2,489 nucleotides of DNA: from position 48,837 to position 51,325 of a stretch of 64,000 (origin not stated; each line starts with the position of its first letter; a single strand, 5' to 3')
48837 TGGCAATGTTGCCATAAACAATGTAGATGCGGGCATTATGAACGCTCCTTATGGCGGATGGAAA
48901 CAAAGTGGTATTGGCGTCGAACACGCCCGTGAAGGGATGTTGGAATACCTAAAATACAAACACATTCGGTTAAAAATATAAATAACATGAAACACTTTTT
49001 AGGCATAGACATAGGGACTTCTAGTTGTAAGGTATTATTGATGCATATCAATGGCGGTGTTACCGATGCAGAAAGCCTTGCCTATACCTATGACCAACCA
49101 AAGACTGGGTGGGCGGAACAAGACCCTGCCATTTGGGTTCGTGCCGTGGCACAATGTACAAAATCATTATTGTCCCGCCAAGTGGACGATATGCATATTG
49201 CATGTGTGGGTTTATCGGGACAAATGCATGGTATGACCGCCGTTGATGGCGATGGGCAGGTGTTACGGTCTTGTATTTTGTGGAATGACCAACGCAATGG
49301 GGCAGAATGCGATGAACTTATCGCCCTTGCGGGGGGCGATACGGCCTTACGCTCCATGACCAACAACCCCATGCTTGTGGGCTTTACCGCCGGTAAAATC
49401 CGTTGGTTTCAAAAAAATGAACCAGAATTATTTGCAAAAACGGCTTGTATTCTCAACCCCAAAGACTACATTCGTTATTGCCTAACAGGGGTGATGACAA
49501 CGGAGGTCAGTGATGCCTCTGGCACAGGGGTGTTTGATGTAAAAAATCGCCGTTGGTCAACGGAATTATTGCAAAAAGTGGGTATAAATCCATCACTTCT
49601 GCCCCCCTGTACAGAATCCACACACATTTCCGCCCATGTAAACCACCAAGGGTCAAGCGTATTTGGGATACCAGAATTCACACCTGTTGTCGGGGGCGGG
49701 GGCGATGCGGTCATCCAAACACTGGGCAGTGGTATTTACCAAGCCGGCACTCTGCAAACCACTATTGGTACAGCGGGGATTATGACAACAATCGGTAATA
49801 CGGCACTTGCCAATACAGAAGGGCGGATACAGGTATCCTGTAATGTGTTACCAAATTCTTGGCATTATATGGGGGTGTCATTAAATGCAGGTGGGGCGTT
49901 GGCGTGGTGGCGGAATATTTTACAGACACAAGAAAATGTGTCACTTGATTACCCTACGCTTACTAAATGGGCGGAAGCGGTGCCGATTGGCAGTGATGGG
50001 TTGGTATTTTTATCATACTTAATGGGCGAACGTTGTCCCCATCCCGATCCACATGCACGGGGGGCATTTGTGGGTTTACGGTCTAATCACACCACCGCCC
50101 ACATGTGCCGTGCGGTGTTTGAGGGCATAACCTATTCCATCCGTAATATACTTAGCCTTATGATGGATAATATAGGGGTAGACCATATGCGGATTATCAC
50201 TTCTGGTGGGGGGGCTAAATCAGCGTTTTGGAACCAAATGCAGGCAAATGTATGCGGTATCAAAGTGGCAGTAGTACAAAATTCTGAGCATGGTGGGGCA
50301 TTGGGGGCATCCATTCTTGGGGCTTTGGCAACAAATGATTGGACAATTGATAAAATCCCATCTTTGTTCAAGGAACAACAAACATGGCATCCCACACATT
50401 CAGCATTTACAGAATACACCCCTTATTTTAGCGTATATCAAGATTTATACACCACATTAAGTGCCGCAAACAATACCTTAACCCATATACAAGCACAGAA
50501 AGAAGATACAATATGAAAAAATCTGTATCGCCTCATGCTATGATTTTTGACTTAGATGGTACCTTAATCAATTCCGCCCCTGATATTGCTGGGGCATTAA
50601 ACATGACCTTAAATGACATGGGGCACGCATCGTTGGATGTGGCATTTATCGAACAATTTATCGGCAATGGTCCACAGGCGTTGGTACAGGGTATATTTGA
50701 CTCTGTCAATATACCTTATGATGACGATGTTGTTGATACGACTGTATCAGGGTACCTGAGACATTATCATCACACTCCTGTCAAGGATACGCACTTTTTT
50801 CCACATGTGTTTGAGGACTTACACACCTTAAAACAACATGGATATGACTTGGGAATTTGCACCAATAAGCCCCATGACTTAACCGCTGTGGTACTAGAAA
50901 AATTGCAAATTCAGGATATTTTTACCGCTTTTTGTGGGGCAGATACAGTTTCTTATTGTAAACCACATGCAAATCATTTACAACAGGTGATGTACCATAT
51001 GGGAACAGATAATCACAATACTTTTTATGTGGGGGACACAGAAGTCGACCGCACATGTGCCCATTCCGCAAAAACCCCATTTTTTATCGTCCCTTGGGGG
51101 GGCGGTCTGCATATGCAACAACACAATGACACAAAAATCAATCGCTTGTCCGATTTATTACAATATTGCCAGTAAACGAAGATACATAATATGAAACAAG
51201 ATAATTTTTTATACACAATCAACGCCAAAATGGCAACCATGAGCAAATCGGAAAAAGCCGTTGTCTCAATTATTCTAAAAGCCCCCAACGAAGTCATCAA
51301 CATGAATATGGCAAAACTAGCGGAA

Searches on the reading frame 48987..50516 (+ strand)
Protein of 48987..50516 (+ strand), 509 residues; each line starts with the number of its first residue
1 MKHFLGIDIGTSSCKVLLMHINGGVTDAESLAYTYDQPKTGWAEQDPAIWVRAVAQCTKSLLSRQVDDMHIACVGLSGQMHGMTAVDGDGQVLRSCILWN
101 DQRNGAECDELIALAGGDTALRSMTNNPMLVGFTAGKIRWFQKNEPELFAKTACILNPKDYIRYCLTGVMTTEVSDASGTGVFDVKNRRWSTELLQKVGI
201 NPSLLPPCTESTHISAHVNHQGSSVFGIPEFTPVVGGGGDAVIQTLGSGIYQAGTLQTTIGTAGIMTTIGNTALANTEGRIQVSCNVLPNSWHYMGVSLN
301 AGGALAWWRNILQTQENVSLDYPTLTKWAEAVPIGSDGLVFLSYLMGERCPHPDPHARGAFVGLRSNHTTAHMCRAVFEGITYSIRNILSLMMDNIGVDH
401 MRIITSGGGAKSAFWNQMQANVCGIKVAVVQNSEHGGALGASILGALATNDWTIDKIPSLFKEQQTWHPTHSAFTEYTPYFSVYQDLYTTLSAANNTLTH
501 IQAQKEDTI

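Call 51: search_protein_families(library=pfam, proteins=[window:48987-50516:+], max_evalue=0.001)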
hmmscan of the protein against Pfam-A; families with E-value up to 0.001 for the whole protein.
window:48987-50516:+ (509 aa): 3 families
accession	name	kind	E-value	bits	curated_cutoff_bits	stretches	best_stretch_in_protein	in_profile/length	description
PF00370.27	FGGY_N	-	2.8e-67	227.3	28.8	1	4-247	2-245/245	FGGY family of carbohydrate kinases, N-terminal domain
PF02782.22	FGGY_C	-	3.6e-35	122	27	1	259-448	4-197/198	FGGY family of carbohydrate kinases, C-terminal domain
PF01869.26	BcrAD_BadFG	-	5.1e-06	26.6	31.5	0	376-445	197-271/271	BadF/BadG/BcrA/BcrD ATPase family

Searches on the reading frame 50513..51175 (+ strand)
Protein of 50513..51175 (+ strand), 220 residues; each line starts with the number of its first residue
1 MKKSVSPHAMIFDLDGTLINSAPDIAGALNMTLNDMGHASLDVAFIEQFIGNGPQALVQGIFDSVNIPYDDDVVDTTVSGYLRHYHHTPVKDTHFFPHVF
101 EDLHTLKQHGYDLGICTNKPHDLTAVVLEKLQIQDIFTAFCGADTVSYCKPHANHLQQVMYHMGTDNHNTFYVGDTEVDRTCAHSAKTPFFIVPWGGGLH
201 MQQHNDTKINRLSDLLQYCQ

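Call 51: search_protein_families(library=pfam, proteins=[window:50513-51175:+], max_evalue=0.001)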
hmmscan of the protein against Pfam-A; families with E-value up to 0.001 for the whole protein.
window:50513-51175:+ (220 aa): 6 families
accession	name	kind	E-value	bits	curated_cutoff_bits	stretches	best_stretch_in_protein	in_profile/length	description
PF13419.12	HAD_2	-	2.1e-34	119.6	23.8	1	11-192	2-177/178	Haloacid dehalogenase-like hydrolase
PF00702.32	Hydrolase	-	1.4e-18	68.4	26.4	1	9-181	3-185/191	haloacid dehalogenase-like hydrolase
PF12710.13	HAD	-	5e-08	34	27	1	11-183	2-188/189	haloacid dehalogenase-like hydrolase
PF08645.17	PNK3P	-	6.6e-05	23.1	22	0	95-176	30-126/161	Polynucleotide kinase 3 phosphatase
PF13344.12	Hydrolase_6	-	9e-05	22.9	27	0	91-136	11-56/101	Haloacid dehalogenase-like hydrolase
PF08282.18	Hydrolase_3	-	0.0002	21.6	20.9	0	101-143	22-64/255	haloacid dehalogenase-like hydrolase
